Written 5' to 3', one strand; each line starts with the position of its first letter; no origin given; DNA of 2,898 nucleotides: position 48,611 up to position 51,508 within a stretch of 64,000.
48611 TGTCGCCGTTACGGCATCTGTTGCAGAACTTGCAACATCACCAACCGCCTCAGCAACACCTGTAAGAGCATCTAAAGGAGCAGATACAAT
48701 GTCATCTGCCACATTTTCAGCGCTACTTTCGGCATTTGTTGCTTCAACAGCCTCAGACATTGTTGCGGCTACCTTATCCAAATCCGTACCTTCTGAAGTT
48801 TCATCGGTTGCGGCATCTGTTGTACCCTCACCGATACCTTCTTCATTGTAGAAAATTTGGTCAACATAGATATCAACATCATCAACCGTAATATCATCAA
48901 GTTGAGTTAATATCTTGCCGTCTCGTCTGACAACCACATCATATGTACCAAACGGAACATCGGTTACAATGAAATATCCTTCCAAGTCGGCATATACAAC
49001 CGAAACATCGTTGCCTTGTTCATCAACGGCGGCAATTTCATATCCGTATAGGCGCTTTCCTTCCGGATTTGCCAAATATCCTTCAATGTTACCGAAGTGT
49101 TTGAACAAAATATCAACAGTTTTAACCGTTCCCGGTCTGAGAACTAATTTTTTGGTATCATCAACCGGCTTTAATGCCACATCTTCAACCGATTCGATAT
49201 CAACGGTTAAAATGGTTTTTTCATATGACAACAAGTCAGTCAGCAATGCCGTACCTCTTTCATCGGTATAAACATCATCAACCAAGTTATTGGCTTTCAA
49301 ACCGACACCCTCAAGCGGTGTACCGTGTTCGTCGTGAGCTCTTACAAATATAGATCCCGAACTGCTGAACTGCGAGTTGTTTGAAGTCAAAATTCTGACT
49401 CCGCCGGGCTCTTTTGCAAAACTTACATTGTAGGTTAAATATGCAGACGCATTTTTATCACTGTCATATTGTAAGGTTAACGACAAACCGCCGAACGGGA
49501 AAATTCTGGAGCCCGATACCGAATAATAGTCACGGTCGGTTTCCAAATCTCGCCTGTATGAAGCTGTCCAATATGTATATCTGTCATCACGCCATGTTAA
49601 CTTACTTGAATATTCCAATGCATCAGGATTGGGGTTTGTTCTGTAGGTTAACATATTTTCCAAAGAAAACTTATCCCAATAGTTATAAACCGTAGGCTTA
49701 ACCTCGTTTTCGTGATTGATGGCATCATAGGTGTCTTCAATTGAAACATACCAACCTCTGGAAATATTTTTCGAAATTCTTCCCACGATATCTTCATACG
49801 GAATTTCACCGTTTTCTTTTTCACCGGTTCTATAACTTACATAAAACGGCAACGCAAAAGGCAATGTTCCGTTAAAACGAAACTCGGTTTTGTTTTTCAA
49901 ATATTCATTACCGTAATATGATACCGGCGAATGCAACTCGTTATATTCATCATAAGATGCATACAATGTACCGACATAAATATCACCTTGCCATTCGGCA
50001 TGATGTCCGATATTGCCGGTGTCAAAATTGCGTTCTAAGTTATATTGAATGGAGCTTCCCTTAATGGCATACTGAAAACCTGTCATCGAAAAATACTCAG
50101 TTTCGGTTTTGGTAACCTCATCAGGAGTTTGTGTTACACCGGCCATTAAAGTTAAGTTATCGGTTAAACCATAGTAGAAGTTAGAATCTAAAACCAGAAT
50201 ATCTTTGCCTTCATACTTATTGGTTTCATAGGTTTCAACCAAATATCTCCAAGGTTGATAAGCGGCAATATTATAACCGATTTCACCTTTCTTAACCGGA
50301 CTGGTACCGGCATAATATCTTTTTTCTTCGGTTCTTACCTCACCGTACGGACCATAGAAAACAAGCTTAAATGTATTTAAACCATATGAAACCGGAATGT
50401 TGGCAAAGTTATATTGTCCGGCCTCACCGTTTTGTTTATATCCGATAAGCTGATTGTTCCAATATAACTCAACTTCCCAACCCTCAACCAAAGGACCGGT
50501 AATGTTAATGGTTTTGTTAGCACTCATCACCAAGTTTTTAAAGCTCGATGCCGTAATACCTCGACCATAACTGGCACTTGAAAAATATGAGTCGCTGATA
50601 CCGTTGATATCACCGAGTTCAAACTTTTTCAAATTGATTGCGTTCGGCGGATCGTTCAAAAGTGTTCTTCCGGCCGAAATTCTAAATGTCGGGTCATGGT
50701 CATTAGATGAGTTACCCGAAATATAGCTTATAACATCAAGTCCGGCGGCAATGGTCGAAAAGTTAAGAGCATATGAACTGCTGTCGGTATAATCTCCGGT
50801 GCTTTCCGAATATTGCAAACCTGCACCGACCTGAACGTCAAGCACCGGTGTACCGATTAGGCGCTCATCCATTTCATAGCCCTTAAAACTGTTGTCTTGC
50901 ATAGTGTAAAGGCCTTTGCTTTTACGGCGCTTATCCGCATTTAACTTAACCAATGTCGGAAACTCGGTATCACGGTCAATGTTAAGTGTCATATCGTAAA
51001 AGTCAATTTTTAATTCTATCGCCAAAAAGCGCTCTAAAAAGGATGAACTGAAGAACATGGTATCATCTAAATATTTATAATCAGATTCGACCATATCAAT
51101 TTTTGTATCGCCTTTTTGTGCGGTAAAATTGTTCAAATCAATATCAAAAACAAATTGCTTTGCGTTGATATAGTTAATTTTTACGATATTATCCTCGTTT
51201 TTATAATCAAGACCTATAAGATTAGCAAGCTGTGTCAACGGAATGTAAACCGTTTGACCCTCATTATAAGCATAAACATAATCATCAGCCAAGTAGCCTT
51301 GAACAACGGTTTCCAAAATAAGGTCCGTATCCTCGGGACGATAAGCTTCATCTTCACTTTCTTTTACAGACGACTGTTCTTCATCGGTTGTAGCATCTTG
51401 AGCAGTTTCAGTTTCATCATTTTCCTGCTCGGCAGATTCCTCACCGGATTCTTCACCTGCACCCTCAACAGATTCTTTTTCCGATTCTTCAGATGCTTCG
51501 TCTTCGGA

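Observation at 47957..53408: Archaic (sigma/Csu-type) chaperone-usher pilus operon and four dispersed SCPU major-subunit paralogs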

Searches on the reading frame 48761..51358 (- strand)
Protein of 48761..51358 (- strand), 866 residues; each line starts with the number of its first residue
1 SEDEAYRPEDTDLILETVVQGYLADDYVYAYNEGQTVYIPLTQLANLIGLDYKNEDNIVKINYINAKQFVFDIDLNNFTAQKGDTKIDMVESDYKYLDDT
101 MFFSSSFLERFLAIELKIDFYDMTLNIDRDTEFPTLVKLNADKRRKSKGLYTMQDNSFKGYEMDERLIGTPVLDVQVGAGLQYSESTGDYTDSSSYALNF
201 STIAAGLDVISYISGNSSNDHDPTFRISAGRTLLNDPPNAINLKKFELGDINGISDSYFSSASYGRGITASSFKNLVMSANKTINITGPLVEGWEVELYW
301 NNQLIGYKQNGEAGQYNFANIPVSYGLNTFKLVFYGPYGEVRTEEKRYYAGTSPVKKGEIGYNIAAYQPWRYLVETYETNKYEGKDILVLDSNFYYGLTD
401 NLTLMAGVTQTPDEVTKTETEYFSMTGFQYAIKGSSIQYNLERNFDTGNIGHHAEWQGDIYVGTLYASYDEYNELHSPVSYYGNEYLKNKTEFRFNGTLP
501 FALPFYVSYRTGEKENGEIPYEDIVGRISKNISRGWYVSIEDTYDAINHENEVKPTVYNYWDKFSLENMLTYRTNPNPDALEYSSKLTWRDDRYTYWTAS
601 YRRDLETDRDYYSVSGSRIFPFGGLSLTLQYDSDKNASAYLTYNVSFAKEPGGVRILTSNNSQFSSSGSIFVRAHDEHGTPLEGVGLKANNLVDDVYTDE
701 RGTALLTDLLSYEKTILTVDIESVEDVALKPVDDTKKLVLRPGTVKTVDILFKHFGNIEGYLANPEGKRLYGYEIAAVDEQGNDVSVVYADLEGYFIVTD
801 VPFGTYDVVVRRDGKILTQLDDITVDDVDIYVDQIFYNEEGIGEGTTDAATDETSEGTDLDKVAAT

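Call 15: search_protein_families(library=pfam, alignment_id=A1, max_evalue=0.01)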
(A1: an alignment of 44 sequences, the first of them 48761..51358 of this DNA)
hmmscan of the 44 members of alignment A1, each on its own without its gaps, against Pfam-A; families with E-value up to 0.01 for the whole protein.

A. member 1, window:48761-51358:- (866 aa): 1 family
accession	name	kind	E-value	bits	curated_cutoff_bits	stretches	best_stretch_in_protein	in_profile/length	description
PF13620.12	CarboxypepD_reg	-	3e-09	37.6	32.3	1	758-827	2-71/82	Carboxypeptidase regulatory-like domain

B. families by the number of members that match (of 44 scanned): 12 families
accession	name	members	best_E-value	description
PF13620.12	CarboxypepD_reg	44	7.3e-13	Carboxypeptidase regulatory-like domain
PF13715.12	CarbopepD_reg_2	35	1.7e-07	CarboxypepD_reg-like domain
PF17210.9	SdrD_B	15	6.6e-09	SdrD B-like domain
PF07833.16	Cu_amine_oxidN1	12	4.1e-06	Copper amine oxidase N-terminal domain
PF17802.7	SpaA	9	0.00054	Prealbumin-like fold domain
PF09430.16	EMC7_beta-sandw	7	0.0019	ER membrane protein complex subunit 7, beta-sandwich domain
PF00577.26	Usher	5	1.9e-06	Outer membrane usher protein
PF05036.18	SPOR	4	8e-11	SPOR domain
PF00691.25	OmpA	2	2e-16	OmpA family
PF14686.12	fn3_3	1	0.003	Polysaccharide lyase family 4, domain II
PF03174.19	CHB_HEX_C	1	0.0043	Chitobiase/beta-hexosaminidase C-terminal domain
PF12945.12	PilZNR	1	0.0094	Flagellar protein YcgR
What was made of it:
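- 5 of 44 relatives hit PF00577 (call 15).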

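Call 23: predict_structure(alignment_id=A1)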
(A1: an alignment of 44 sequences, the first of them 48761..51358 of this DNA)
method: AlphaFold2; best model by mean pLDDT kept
length: 866 residues; sequences in the alignment: 44
mean_pLDDT: 84.3   pTM: 0.67
mean pLDDT of the five models: 84.3, 83.5, 82.1, 80.5, 79.1
residues with pLDDT >= 90: 341; 70-90: 443; 50-70: 41; < 50: 41
segments of 3 or more residues with pLDDT < 50: 1-4, 146-155, 840-866
pLDDT, mean of each block of 10 residues (from residue 1): 56 87 83 87 88 86 82 88 86 84 92 90 89 81 54 58 89 91 91 91 92 87 90 71 88 80 89 83 84 80 75 77 86 76 83 84 92 85 86 92 94 89 95 88 94 91 88 91 89 87 87 89 91 80 92 91 88 92 92 84 93 90 87 93 89 83 81 93 92 83 89 90 89 92 91 93 77 86 87 85 91 81 88 65 32 32 37
secondary structure, 60 per line:
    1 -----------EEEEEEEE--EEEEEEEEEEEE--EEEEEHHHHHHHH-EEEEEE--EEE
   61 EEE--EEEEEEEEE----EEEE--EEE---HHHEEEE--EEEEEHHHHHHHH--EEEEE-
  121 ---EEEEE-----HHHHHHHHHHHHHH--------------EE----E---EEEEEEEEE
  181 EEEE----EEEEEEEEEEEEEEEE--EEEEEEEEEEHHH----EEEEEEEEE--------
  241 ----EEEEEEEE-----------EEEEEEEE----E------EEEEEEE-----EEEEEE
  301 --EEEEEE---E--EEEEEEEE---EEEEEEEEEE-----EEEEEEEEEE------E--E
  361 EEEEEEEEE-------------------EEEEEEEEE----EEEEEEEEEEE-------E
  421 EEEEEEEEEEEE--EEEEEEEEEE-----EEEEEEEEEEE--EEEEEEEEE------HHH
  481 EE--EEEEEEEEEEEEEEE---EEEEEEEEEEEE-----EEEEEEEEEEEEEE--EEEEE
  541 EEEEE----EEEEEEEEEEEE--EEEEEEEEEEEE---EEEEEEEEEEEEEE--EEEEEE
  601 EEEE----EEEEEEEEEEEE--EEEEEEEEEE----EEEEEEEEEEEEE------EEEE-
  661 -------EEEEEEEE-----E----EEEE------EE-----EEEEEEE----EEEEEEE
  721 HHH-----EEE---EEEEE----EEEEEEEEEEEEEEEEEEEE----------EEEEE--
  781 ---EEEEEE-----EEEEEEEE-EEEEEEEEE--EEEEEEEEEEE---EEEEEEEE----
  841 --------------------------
elements in order (helices of 4 or more, strands of 3 or more residues): E12-19 E22-33 E36-40 H41-48 E50-55 E58-63 E66-74 E79-82 E85-87 E94-97 E100-104 H105-112 E115-119 E124-128 H134-147 E172-184 E189-204 E207-216 E224-232 E245-252 E264-271 E283-289 E295-300 E303-308 E315-322 E326-335 E341-350 E360-369 E389-397 E402-412 E420-432 E435-444 E450-460 E463-471 E485-499 E503-514 E520-533 E536-545 E550-561 E564-575 E579-592 E595-604 E609-620 E623-632 E637-649 E656-659 E668-675 E686-689 E703-709 E714-720 E729-731 E735-739 E744-763 E774-778 E784-789 E795-802 E804-812 E815-825 E829-836
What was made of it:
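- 48443..51667 (-): Divergent usher-like outer-membrane protein (1074 aa from M17; the ORF is open back to 51715). It has a core of about 835 aa, an N-terminal periplasmic domain, a barrel of 6+18 strands with a plug inserted after strand 6, and two C-terminal beta-sandwich domains, the last of them CarboxypepD_reg-like. AlphaFold2 pLDDT 84.3 (call 23).
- On Chaperone-usher pathway (general): The DSSP of the model shows 6 + 6 (insert) + 18 strands and two C-terminal sandwiches (call 23).
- Usher: model pLDDT 84 with 6 barrel strands, a 6-strand insert, then 18 more barrel strands and two C-terminal sandwiches (call 23).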

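Call 25: fold_search(model_id=the predicted structure, library=pdb)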
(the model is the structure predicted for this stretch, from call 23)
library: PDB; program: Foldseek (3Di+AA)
matches with E <= 10: 925; with E <= 0.001: 145
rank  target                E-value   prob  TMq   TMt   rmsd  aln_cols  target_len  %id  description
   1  9fw9_D                4.4e-29  1.00  0.45  0.56  15.6       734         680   11  Cryo-EM structure of the type 1 pilus assembly platform as part of the FimA-bound chaperone-usher pilus complex (FimDH (released 2025-06-04)
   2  3rfz_B                8.4e-29  1.00  0.45  0.49  17.7       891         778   12  Crystal structure of the FimD usher bound to its cognate FimC:FimH substrate (released 2011-06-01)
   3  9bog_D                1.1e-28  1.00  0.45  0.48  17.4       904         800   11  Structural basis for adhesin secretion by the outer-membrane usher in type 1 pili (released 2024-10-09)
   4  3rfz_E                1.1e-28  1.00  0.43  0.47  17.8       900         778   12  Crystal structure of the FimD usher bound to its cognate FimC:FimH substrate (released 2011-06-01)
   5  9fy9_D                2.1e-28  1.00  0.46  0.56  15.1       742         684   12  Cryo-EM structure of the type 1 chaperone-usher pilus FimD-tip complex (FimDHGFC) - Conformer 1 (released 2025-06-04)
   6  9fx8_D                7.1e-27  1.00  0.45  0.56  14.6       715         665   11  Cryo-EM structure of the FimI-bound type 1 pilus assembly platform complex - Local refinement (released 2025-06-04)
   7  9fxb_D                1.8e-26  1.00  0.42  0.55  14.7       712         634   11  Cryo-EM structure of the type 1 pilus assembly platform as part of the FimI-bound chaperone-usher pilus complex (FimDH (released 2025-06-04)
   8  9fxs_D                2.4e-26  1.00  0.43  0.55  14.9       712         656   12  Cryo-EM structure of the type 1 pilus complex including pilus rod and FimI-bound assembly platform after incorporation (released 2025-06-04)
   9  7lhg_C                1.4e-24  1.00  0.45  0.48  18.1       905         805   12  Cryo-EM structure of E. coli P pilus tip assembly intermediate PapC-PapD-PapK-PapG in the first conformation (released 2021-08-11)
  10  6e14_D                3.0e-24  1.00  0.43  0.46  18.2       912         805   12  Handover mechanism of the growing pilus by the bacterial outer membrane usher FimD (released 2018-10-17)
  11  7lhh_C                3.7e-24  1.00  0.44  0.47  18.1       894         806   13  Cryo-EM structure of E. coli P pilus tip assembly intermediate PapC-PapD-PapK-PapG in the second conformation (released 2021-08-11)
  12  6cd2_C                4.2e-19  1.00  0.38  0.43  12.5       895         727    9  Crystal structure of the PapC usher bound to the chaperone-adhesin PapD-PapG (released 2018-10-03)
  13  7lhi_C                3.1e-17  1.00  0.43  0.50  16.7       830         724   12  Cryo-EM structure of E. coli P pilus tip assembly intermediate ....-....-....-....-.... (released 2021-08-11)
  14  3ohn_A                4.5e-17  1.00  0.33  0.55   9.2       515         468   12  Crystal structure of the FimD translocation domain (released 2011-06-01)
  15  2vqi_B                4.4e-16  1.00  0.32  0.50   9.6       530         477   11  Structure of the P pilus usher (PapC) translocation pore (released 2008-05-27)
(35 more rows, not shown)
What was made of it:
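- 48443..51667 (-): The top 18 Foldseek PDB hits are all FimD or PapC, best E 4.4e-29 (call 25).
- On Chaperone-usher pathway (general): The top 18 PDB hits are FimD or PapC, E 4e-29 (call 25).
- Closest known: Classical chaperone-usher pili. Same: The usher model has the same architecture as FimD and PapC and matches them best (call 25).
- The top 18 PDB matches are all FimD or PapC, E down to 4e-29 (call 25).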

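Call 81: search_protein_representatives(alignment_id=A1)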
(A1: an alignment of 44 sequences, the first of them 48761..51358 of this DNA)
Query: 44 sequences, 911 profile positions. Proteins with E-value up to 0.001 (for the whole library): 19477; up to 1e-10: 7074; up to 1e-30: 2688. The best 150 are listed.
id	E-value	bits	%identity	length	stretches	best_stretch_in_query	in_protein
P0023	0.0e+00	1374.1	-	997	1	1-881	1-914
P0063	0.0e+00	1145.6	-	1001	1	4-878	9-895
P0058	0.0e+00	1116.5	-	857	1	1-862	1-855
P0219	0.0e+00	1017.9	-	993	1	32-880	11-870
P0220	4.0e-287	971.7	-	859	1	10-866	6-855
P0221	4.3e-287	971.6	-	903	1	16-867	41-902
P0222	1.3e-278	943.5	-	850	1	31-869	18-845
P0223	3.0e-277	939.0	-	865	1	14-865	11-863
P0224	3.7e-258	875.8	-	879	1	14-858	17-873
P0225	3.0e-242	823.2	-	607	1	274-867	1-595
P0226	1.0e-236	804.9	-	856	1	16-874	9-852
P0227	1.8e-234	797.4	-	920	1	6-896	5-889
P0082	5.2e-199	680.1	-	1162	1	11-880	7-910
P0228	1.7e-166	572.5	-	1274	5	17-853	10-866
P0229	2.2e-163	562.2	-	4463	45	698-868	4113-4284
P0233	1.2e-152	526.7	-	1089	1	28-843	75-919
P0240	2.7e-147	509.0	-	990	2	57-794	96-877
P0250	3.7e-140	485.4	-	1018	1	28-862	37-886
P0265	1.5e-137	476.7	-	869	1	26-844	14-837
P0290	2.3e-133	462.9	-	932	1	29-867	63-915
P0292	4.1e-133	462.0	-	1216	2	32-867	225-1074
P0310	1.1e-130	454.0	-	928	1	26-860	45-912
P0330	7.8e-129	447.9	-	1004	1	14-843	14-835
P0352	6.7e-125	434.8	-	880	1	16-849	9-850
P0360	2.4e-124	433.0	-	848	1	30-849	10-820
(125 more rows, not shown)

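Call 82: search_protein_families(library=pfam, proteins=[P0219, P0233, P0240, P0250, P0265, P0290, P0310, P0330, P0352, P0360], max_evalue=0.01)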
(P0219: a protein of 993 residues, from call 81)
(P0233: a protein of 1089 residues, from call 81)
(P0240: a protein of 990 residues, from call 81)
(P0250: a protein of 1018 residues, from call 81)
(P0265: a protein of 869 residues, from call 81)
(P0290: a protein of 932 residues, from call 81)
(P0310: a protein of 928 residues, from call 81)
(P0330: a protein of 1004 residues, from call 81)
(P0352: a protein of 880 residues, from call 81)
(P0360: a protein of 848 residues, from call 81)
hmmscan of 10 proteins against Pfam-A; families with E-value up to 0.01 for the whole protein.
P0219 (993 aa): 3 families
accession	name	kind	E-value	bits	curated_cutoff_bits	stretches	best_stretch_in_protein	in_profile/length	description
PF00691.25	OmpA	-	1.6e-16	60.9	27.2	1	892-986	2-98/98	OmpA family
PF13620.12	CarboxypepD_reg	-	1.6e-12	48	32.3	2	770-840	1-70/82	Carboxypeptidase regulatory-like domain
PF13715.12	CarbopepD_reg_2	-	1.2e-05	25.6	32.2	0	687-723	6-42/88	CarboxypepD_reg-like domain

P0233 (1089 aa): 5 families
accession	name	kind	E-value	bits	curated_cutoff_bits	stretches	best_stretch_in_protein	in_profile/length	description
PF13620.12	CarboxypepD_reg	-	5.9e-10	39.8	32.3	1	862-925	4-64/82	Carboxypeptidase regulatory-like domain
PF17210.9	SdrD_B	-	4.8e-06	27.2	29.7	0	876-923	25-72/112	SdrD B-like domain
PF09430.16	EMC7_beta-sandw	-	6.7e-05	23.5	26.6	0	879-920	11-50/122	ER membrane protein complex subunit 7, beta-sandwich domain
PF17802.7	SpaA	-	0.00016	22.2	23.1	1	882-940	23-82/91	Prealbumin-like fold domain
PF13715.12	CarbopepD_reg_2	-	0.0019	18.6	32.2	0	891-916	26-51/88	CarboxypepD_reg-like domain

P0240 (990 aa): 6 families
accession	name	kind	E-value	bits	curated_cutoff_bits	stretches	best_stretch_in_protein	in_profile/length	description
PF17210.9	SdrD_B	-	6.1e-10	39.7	29.7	1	919-965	22-68/112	SdrD B-like domain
PF13620.12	CarboxypepD_reg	-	5.3e-09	36.7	32.3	1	909-963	3-56/82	Carboxypeptidase regulatory-like domain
PF17802.7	SpaA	-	8.7e-07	29.5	23.1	1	919-979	14-76/91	Prealbumin-like fold domain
PF13715.12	CarbopepD_reg_2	-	0.0007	20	32.2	0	910-963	3-52/88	CarboxypepD_reg-like domain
PF11974.14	bMG3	-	0.0031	17.9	34.9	0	920-951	27-58/103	Bacterial alpha-2-macroglobulin MG3 domain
PF07833.16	Cu_amine_oxidN1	-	0.0039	17.5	24.2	0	96-184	14-100/108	Copper amine oxidase N-terminal domain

P0250 (1018 aa): 1 family
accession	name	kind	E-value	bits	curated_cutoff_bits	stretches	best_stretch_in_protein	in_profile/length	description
PF17210.9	SdrD_B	-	2e-06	28.4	29.7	1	823-866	24-67/112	SdrD B-like domain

P0265 (869 aa): 4 families
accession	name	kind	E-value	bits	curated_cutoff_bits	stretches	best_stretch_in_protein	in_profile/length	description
PF17210.9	SdrD_B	-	8.6e-06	26.4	29.7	0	684-726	7-53/112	SdrD B-like domain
PF07833.16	Cu_amine_oxidN1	-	0.00019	21.8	24.2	1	51-143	11-100/108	Copper amine oxidase N-terminal domain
PF13620.12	CarboxypepD_reg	-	0.0031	18.3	32.3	0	778-833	3-55/82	Carboxypeptidase regulatory-like domain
PF15714.11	SpoVT_C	-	0.0099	16.4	27.5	0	764-806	80-122/128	Stage V sporulation protein T C-terminal, transcription factor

P0290 (932 aa): 5 families
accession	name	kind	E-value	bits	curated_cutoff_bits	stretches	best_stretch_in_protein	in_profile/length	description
PF17210.9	SdrD_B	-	3.1e-09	37.5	29.7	1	836-882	19-65/112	SdrD B-like domain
PF13620.12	CarboxypepD_reg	-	3.3e-06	27.8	32.3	1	839-884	12-57/82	Carboxypeptidase regulatory-like domain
PF18990.6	DUF5723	-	0.00064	20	26.8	1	645-712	297-368/376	Family of unknown function (DUF5723)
PF17802.7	SpaA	-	0.0014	19.2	23.1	0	837-880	12-57/91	Prealbumin-like fold domain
PF07833.16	Cu_amine_oxidN1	-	0.009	16.4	24.2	0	85-181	8-101/108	Copper amine oxidase N-terminal domain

P0310 (928 aa): 2 families
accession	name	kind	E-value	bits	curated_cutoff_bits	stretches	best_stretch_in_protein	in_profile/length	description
PF17210.9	SdrD_B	-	2.7e-08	34.4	29.7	1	849-895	21-67/112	SdrD B-like domain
PF13620.12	CarboxypepD_reg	-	8e-05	23.4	32.3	1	848-907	10-65/82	Carboxypeptidase regulatory-like domain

P0330 (1004 aa): 3 families
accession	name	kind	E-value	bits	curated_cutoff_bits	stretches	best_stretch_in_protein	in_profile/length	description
PF05036.18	SPOR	-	2.3e-09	37.9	21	1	920-994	2-75/76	SPOR domain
PF17210.9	SdrD_B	-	1.4e-07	32.1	29.7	1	785-831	18-64/112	SdrD B-like domain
PF13620.12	CarboxypepD_reg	-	9.3e-06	26.3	32.3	1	781-832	5-55/82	Carboxypeptidase regulatory-like domain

P0352 (880 aa): 2 families
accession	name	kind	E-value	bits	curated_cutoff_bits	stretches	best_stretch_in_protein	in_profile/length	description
PF17210.9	SdrD_B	-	2.3e-10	41.1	29.7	1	800-858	24-83/112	SdrD B-like domain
PF13620.12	CarboxypepD_reg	-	2.4e-05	25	32.3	1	800-857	14-74/82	Carboxypeptidase regulatory-like domain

P0360 (848 aa): 5 families
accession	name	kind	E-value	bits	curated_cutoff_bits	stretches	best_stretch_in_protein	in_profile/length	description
PF17210.9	SdrD_B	-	1.3e-09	38.7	29.7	1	771-813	25-67/112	SdrD B-like domain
PF13620.12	CarboxypepD_reg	-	1.5e-06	28.8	32.3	1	755-815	2-59/82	Carboxypeptidase regulatory-like domain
PF17802.7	SpaA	-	1.7e-05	25.3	23.1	0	759-809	3-57/91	Prealbumin-like fold domain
PF13715.12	CarbopepD_reg_2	-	0.0003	21.2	32.2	0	786-816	26-56/88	CarboxypepD_reg-like domain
PF07833.16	Cu_amine_oxidN1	-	0.002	18.5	24.2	1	33-128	10-102/108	Copper amine oxidase N-terminal domain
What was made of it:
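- On Chaperone-usher pathway (general): Only 5 of 44 relatives hit weakly, best E 1.9e-6 (call 15), and 0 of 10 distant family members hit (call 82).
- Closest known: Classical chaperone-usher pili. Different: The N-terminal domain resembles Cu_amine_oxidN1 in relatives, and the last domain is CarboxypepD_reg/SdrD_B-like (calls 15, 82).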

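Call 83: search_dna_similar(query=window:48761-51358:-, collection=plasmids, mode=protein, max_evalue=0.001, max_rows=15)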
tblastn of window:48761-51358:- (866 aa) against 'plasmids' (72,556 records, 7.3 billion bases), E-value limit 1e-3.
Records with a match: 8; places in all: 8; records where one place covers at least 80% of the query: 1.
Best place of each record, by identity: <60% 8.
By first word of the organism name: Pseudoalteromonas 3; Polaromonas 2; Novosphingobium 2; Sphingopyxis 1.
By predicted mobility (MOB-suite, as given by PLSDB): non-mobilizable 4; conjugative 4.
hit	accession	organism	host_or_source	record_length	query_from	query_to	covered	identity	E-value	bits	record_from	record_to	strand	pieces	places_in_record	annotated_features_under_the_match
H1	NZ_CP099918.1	Pseudoalteromonas xiamenensis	Anadara tuberculosa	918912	92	806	83%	23.7%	3e-32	143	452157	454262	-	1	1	carboxypeptidase regulatory-like domain-containing protein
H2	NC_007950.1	Polaromonas sp. JS666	-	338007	1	810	73%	25.0%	4e-21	168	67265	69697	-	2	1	carboxypeptidase-like regulatory domain-containing protein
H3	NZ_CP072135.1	Pseudoalteromonas xiamenensis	mangrove sediment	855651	28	501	55%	26.3%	3e-26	124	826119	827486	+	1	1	hypothetical protein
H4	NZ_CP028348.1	Novosphingobium sp. THN1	cell culture,surface water of Lake Taihu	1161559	9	505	57%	24.5%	7e-26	123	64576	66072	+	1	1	record has no annotation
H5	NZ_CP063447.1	Novosphingobium sp. ES2-1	mixed culture,activated sludge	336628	7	510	58%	22.6%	2e-15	89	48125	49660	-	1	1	hypothetical protein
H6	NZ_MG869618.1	Polaromonas sp. E5S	Ecology Glacier, King George Island, ...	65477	5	412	47%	24.9%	1e-25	122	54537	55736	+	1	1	carboxypeptidase-like regulatory domain-containing protein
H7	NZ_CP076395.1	Sphingopyxis indica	Single cell,HCH dumpsite soil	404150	239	808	35%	28.3%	2e-11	143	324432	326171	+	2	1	carboxypeptidase regulatory-like domain-containing protein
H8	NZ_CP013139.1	Pseudoalteromonas sp. Bsw20308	seawater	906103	216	497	33%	24.8%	4e-15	88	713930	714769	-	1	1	SdrD B-like domain-containing protein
